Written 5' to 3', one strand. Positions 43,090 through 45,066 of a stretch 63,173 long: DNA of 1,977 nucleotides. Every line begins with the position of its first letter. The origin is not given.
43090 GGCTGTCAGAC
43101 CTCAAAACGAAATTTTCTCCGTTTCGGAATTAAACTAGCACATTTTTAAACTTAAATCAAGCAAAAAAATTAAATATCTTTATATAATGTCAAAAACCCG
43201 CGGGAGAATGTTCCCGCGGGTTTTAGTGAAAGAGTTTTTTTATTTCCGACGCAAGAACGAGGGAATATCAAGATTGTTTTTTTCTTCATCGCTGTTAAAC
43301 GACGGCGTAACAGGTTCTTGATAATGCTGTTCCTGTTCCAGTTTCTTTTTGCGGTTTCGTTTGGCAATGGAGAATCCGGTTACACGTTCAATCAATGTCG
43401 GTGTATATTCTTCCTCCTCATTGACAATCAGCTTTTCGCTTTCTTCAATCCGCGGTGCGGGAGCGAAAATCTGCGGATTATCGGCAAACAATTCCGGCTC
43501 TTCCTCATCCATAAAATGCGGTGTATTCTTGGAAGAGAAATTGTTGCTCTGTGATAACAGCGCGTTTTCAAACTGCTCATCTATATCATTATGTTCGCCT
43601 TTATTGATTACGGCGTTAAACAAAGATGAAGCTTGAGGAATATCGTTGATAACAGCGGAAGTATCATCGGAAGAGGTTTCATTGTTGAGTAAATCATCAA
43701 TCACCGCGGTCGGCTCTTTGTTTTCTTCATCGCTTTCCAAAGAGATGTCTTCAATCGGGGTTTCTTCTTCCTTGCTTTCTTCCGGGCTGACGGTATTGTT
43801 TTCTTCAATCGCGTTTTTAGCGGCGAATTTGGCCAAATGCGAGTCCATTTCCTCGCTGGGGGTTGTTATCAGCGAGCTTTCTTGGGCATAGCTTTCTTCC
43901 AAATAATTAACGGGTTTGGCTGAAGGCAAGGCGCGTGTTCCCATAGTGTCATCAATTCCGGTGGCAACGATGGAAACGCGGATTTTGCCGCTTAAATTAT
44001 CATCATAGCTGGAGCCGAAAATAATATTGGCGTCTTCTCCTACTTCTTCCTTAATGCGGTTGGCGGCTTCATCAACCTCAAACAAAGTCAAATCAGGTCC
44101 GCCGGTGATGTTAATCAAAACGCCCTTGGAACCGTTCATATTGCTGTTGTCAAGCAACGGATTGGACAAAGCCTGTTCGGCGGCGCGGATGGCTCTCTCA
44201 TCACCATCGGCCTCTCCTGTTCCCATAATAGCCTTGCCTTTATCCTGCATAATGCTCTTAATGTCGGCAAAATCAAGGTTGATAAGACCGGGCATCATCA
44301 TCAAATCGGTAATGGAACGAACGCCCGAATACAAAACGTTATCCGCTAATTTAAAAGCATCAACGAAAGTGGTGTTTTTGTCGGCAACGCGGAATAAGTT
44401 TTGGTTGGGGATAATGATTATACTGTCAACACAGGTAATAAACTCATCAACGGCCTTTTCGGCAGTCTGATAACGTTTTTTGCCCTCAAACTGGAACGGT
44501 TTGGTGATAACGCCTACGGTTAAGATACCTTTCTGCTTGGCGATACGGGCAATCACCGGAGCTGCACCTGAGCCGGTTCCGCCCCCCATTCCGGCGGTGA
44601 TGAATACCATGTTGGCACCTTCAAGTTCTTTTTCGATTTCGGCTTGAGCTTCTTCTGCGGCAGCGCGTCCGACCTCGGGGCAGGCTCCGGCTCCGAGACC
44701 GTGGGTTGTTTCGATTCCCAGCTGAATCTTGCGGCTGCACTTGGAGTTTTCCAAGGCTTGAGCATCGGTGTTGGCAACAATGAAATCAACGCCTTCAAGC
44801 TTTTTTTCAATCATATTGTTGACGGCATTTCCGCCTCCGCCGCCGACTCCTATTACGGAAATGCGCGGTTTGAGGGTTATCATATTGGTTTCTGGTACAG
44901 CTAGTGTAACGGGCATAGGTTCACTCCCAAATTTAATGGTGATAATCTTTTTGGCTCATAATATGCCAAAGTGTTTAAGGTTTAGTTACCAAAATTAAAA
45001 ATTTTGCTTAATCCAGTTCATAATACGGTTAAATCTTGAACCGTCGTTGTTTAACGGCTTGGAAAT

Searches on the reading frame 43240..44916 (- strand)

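Call 74: search_protein_families(library=pfam, max_evalue=0.00001, proteins=[window:43240-44916:-])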
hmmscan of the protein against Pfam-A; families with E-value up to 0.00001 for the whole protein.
window:43240-44916:- (558 aa): 2 families
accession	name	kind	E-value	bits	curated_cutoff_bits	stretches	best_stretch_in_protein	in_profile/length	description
PF00091.31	Tubulin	-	2.7e-50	171.7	33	1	19-178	2-189/190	Tubulin/FtsZ family, GTPase domain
PF12327.13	FtsZ_C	-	1.3e-35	122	27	1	227-322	1-95/95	FtsZ family, C-terminal domain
